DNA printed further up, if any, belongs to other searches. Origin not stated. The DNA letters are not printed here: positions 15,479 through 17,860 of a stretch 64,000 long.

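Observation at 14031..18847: Compact trans-envelope porin-cytochrome module: ImcH-like heptaheme inner-membrane cytochrome, 690-aa outer-membrane beta-barrel, periplasmic octaheme cytochrome and monoheme cytochrome c, next to hemA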

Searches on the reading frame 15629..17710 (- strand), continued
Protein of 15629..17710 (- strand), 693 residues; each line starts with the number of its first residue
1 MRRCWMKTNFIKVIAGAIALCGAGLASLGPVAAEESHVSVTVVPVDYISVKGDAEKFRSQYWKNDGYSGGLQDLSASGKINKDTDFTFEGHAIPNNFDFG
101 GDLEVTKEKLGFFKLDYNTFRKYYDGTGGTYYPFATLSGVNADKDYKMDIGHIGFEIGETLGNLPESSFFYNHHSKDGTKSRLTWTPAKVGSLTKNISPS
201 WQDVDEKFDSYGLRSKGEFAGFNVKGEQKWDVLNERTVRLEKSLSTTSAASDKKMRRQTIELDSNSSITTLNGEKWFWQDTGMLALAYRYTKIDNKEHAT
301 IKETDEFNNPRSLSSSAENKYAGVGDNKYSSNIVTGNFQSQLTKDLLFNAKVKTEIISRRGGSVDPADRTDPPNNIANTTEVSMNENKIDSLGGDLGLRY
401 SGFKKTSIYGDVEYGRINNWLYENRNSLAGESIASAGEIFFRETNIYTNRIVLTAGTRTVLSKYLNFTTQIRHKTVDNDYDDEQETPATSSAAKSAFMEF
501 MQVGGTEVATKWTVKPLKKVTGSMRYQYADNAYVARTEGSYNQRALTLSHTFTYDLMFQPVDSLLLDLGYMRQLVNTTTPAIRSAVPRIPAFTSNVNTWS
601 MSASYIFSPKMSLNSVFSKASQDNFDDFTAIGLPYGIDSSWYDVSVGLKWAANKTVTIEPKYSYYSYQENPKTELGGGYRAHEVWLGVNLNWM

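Call 37: fold_search(model_id=the predicted structure, library=pdb)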
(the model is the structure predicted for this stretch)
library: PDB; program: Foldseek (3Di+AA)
matches with E <= 10: 781; with E <= 0.001: 233
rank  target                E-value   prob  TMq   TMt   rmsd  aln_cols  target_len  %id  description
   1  6r2q_B                1.9e-11  1.00  0.67  0.71   6.6       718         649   13  Structure of the Mtr complex (released 2020-04-22)
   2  4aip_B                1.6e-08  1.00  0.42  0.43  10.6       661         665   10  The FrpB iron transporter from Neisseria meningitidis (F3-3 variant) (released 2013-01-23)
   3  9ex3_A                1.6e-08  1.00  0.40  0.41  11.1       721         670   10  Ferric-mycobactin receptor (FemA) in complex with dihydroaeruginoic acid (released 2025-02-26)
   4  4aip_C                1.7e-08  1.00  0.42  0.43  15.1       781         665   10  The FrpB iron transporter from Neisseria meningitidis (F3-3 variant) (released 2013-01-23)
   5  6h7v_A                2.4e-08  1.00  0.40  0.41  13.0       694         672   11  Crystal structure of BauA, the Ferric preacinetobactin receptor from Acinetobacter baumannii (released 2018-10-10)
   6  6e4v                  2.7e-08  1.00  0.30  0.31  17.1       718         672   11  The Crystal Structure of FhuE from E. coli in complex with its substrate Coprogen (released 2019-04-10)
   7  8s34_A                2.9e-08  1.00  0.39  0.39  12.4       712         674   11  Ferric-mycobactin receptor (FemA) in complex with aeruginic acid (released 2025-02-26)
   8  8p97_A                3.7e-08  1.00  0.41  0.44  11.3       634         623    9  BtuB3G3 bound to cyanocobalamin with disordered EL8 (released 2023-08-16)
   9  4cu4_A                5.2e-08  1.00  0.43  0.43  11.2       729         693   10  FhuA from E. coli in complex with the lasso peptide microcin J25 (MccJ25) (released 2014-04-09)
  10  4epa                  7.5e-08  1.00  0.41  0.44  12.8       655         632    9  The crystal structure of the ferric yersiniabactin uptake receptor FyuA from Yersinia pestis (released 2012-06-20)
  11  4aip_A                7.9e-08  1.00  0.40  0.42  15.3       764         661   10  The FrpB iron transporter from Neisseria meningitidis (F3-3 variant) (released 2013-01-23)
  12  8a60_A                8.6e-08  1.00  0.41  0.42  12.4       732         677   10  Crystal structure of FhuA in complex with the superinfection exclusion lipoprotein Llp (released 2022-10-05)
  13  8bmx_C                9.1e-08  1.00  0.40  0.43  11.8       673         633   10  Bacteroides thetaiotaomicron B12 TonB dependent transporter in complex with a surface lipoprotein (released 2023-09-20)
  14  8p98_A                1.0e-07  1.00  0.41  0.45  11.6       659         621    9  BtuB3G3 bound to cyanocobalamin with ordered EL8 (released 2023-08-16)
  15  5fp1                  1.1e-07  1.00  0.41  0.40  12.0       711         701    9  Crystal structure of the siderophore receptor PiuA from Acinetobacter baumannii (released 2016-05-11)
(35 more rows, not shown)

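Call 48: list_cluster_members(proteins=[P0001, P0044, P0002, P0009, P0010, P0012, P0025, P0029, P0031, P0040])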
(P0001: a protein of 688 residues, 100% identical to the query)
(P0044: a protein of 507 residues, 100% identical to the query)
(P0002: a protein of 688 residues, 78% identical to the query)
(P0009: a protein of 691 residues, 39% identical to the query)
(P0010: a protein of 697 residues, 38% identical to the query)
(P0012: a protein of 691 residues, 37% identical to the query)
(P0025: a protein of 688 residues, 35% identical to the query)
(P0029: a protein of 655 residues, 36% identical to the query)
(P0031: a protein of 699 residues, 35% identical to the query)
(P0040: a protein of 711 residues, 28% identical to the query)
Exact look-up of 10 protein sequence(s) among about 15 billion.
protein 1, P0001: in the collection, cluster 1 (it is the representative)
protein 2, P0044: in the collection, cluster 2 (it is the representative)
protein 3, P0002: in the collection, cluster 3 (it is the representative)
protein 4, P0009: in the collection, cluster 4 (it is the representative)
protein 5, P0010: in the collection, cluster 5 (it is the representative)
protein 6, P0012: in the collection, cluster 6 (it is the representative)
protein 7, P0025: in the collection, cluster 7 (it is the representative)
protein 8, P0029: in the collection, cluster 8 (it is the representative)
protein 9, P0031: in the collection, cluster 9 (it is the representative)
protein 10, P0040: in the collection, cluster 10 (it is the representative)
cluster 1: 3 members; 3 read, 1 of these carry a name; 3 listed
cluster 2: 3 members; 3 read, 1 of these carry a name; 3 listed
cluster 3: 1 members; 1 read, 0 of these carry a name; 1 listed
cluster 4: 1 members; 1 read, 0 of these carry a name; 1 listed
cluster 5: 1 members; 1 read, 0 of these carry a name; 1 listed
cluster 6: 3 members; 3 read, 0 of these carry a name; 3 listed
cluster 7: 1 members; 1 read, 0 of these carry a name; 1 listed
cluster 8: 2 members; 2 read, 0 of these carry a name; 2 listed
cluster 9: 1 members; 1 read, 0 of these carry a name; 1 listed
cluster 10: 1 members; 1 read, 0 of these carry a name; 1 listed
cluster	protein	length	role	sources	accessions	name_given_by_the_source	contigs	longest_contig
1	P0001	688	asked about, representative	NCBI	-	-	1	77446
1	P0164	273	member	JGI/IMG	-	hypothetical protein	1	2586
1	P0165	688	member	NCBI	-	-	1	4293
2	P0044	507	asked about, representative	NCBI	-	-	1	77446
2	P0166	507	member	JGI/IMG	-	hypothetical protein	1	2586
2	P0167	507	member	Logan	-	-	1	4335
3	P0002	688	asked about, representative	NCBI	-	-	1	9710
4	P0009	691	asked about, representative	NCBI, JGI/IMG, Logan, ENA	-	-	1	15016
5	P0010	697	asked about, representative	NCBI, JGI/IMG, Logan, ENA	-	-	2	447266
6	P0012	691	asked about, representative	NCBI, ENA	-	-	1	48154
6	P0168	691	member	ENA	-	-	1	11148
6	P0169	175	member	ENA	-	-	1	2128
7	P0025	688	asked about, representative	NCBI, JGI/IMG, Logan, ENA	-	-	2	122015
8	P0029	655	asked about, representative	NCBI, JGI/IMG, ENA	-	-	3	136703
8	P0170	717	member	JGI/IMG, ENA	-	-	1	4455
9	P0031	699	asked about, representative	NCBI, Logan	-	-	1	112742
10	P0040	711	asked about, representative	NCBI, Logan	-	-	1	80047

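Call 53: search_protein_representatives(alignment_id=A1)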
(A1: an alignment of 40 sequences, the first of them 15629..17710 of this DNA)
Query: 40 sequences, 689 profile positions. Proteins with E-value up to 0.001 (for the whole library): 1044; up to 1e-10: 798; up to 1e-30: 478. The best 150 are listed.
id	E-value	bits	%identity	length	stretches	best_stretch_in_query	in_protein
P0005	8.9e-273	923.1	-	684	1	13-688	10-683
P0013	7.2e-272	920.1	-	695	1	1-688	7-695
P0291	3.2e-265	898.1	-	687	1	15-688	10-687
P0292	6.6e-259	877.2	-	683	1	14-688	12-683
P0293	1.8e-258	875.8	-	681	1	22-686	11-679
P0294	6.1e-257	870.7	-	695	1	17-688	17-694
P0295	1.9e-256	869.1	-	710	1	10-688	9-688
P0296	4.0e-256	868.0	-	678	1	1-688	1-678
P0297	5.1e-254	861.1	-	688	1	2-688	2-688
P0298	3.9e-250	848.2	-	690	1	15-688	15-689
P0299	5.8e-248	841.1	-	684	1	10-688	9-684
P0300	1.0e-245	833.6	-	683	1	14-688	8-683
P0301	1.1e-244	830.3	-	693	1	2-688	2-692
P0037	3.8e-244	828.4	-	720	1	10-688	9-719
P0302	7.5e-243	824.2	-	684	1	9-688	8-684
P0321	2.1e-198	677.2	-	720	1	29-688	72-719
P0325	3.0e-184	630.5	-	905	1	42-688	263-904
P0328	3.6e-177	607.1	-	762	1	23-688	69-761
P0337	3.1e-151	521.4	-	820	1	36-688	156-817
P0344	4.2e-145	501.1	-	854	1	21-685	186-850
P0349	4.7e-142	491.0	-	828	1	22-688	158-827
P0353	1.1e-138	479.8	-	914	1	21-688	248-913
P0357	1.5e-136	472.8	-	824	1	25-686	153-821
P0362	2.1e-134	465.8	-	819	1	21-682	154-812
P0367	6.2e-132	457.6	-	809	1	21-688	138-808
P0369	1.3e-131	456.5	-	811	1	30-687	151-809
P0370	1.0e-130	453.5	-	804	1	35-688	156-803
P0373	1.2e-128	446.7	-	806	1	26-688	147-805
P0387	5.6e-122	424.7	-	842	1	37-687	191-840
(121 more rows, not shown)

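Call 54: search_protein_families(library=pfam, proteins=[P0325, P0337, P0344, P0349, P0353, P0357, P0367, P0387, P0328, P0321], max_evalue=0.001)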
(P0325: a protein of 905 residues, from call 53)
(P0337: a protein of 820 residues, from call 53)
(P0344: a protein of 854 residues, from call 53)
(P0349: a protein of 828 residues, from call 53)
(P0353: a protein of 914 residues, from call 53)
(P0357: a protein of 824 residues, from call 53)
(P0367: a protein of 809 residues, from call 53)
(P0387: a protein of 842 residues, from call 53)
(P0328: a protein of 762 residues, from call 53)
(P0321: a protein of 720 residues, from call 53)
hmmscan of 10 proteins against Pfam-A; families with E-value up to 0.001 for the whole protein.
P0325 (905 aa): 0 families

P0337 (820 aa): 1 family
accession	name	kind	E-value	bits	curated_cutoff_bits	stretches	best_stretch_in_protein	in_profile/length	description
PF07635.16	PSCyt1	-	3e-13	50.6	22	1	63-120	1-58/59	Planctomycete cytochrome C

P0344 (854 aa): 1 family
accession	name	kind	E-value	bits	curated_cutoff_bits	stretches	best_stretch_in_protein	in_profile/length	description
PF07635.16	PSCyt1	-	3.3e-17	63.3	22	1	110-168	1-59/59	Planctomycete cytochrome C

P0349 (828 aa): 2 families
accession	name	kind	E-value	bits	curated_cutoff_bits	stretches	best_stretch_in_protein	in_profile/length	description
PF07635.16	PSCyt1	-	7.1e-16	59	22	1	81-139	1-59/59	Planctomycete cytochrome C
PF13442.11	Cytochrome_CBB3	-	0.00092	19.9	27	0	70-156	3-68/68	Cytochrome C oxidase, cbb3-type, subunit III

P0353 (914 aa): 4 families
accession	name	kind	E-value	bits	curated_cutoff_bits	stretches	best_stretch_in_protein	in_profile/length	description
PF07635.16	PSCyt1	-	2e-29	102.4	22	2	41-95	1-59/59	Planctomycete cytochrome C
PF22297.1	PccH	-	1.4e-05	25.6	24.4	0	166-196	2-33/133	PccH Cytochrome c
PF13442.11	Cytochrome_CBB3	-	1.7e-05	25.5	27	0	171-247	7-68/68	Cytochrome C oxidase, cbb3-type, subunit III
PF11845.13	Tll0287-like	-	0.00084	20.2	24.1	0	125-186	56-112/144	Tll0287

P0357 (824 aa): 1 family
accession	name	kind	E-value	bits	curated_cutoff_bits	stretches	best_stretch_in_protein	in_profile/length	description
PF07635.16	PSCyt1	-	7.8e-13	49.3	22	1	73-131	1-59/59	Planctomycete cytochrome C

P0367 (809 aa): 2 families
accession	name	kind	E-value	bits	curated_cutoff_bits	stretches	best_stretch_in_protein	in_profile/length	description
PF07635.16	PSCyt1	-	1.6e-15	57.9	22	1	61-120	1-59/59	Planctomycete cytochrome C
PF13442.11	Cytochrome_CBB3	-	0.00061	20.5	27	0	52-137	5-68/68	Cytochrome C oxidase, cbb3-type, subunit III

P0387 (842 aa): 1 family
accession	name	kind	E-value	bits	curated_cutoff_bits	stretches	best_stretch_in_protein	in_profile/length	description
PF07635.16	PSCyt1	-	3e-15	57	22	1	100-158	1-59/59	Planctomycete cytochrome C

P0328 (762 aa): 0 families

P0321 (720 aa): 0 families

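Call 55: list_cluster_members(proteins=[P0337, P0349, P0353, P0357, P0362, P0367, P0369, P0370, P0373, P0291])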
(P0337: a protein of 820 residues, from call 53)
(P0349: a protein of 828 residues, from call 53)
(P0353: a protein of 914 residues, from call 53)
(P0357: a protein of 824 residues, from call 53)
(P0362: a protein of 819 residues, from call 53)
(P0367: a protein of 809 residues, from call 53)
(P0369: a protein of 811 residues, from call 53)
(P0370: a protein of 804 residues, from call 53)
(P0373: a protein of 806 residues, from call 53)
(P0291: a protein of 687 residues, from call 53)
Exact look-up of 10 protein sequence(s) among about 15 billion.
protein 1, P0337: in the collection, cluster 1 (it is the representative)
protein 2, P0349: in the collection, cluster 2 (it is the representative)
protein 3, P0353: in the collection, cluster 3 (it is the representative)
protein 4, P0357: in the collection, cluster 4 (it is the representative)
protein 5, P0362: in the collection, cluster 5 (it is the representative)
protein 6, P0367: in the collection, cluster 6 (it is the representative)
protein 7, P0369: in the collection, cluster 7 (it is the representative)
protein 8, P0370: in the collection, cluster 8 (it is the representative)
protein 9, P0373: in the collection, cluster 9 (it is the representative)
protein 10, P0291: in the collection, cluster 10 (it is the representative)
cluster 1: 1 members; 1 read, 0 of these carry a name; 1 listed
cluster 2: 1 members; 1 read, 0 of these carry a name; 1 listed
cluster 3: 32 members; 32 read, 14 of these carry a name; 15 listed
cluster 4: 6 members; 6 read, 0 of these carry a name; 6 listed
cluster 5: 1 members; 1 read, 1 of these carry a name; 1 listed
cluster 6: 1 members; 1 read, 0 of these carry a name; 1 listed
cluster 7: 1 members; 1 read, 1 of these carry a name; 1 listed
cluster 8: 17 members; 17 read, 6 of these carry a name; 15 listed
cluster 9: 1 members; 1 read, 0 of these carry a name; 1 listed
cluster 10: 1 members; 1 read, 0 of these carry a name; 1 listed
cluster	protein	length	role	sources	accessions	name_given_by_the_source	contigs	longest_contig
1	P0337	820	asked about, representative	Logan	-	-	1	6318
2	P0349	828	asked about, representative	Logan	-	-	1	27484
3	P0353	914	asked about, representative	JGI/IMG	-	mono/diheme cytochrome c family protein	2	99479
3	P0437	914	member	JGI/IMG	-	mono/diheme cytochrome c family protein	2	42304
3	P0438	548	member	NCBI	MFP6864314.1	MAG: c-type cytochrome domain-containing protein, partial [Roseibacillus sp.]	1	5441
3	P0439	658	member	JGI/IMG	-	hypothetical protein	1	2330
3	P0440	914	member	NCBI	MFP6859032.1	MAG: c-type cytochrome domain-containing protein [Roseibacillus sp.]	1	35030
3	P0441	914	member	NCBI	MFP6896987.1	MAG: c-type cytochrome domain-containing protein [Roseibacillus sp.]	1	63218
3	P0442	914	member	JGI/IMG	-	mono/diheme cytochrome c family protein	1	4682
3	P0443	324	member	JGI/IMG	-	hypothetical protein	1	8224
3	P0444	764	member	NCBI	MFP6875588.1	MAG: c-type cytochrome domain-containing protein [Roseibacillus sp.]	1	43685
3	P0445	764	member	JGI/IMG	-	hypothetical protein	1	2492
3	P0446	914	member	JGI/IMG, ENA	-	mono/diheme cytochrome c family protein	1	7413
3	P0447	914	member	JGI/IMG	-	mono/diheme cytochrome c family protein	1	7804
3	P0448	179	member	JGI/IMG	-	hypothetical protein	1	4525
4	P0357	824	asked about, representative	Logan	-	-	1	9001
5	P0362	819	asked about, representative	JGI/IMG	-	Planctomycete cytochrome C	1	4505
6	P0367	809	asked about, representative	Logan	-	-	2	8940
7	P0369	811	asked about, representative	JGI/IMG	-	mono/diheme cytochrome c family protein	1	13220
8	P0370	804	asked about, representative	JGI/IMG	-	mono/diheme cytochrome c family protein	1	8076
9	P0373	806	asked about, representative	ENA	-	-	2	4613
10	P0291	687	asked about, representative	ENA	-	-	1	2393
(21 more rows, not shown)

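Call 58: find_encoding_contigs(protein=P0353, flank=8000, max_places=1)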
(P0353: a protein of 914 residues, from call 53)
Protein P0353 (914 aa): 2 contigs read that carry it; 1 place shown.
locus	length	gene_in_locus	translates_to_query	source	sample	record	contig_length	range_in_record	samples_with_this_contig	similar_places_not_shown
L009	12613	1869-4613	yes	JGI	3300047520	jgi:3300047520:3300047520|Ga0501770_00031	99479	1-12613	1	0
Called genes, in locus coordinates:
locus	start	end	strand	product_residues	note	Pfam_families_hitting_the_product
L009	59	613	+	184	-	-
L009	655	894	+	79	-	-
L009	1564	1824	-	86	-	-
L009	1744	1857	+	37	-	-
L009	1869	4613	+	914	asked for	PF22297:PccH (faint), PF07635:PSCyt1, PF13442:Cytochrome_CBB3 (faint), PF07635:PSCyt1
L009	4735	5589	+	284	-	-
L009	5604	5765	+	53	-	-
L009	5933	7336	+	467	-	PF00224:PK, PF02887:PK_C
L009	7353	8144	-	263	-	-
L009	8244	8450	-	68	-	-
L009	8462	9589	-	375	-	-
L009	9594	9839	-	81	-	-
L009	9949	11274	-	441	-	PF01595:CNNM, PF00571:CBS (faint), PF03471:CorC_HlyC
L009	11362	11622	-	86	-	PF09723:Zn_ribbon_8 (weak)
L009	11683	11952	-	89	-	PF00253:Ribosomal_S14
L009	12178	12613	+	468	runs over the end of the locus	PF00206:Lyase_1, PF10415:FumaraseC_C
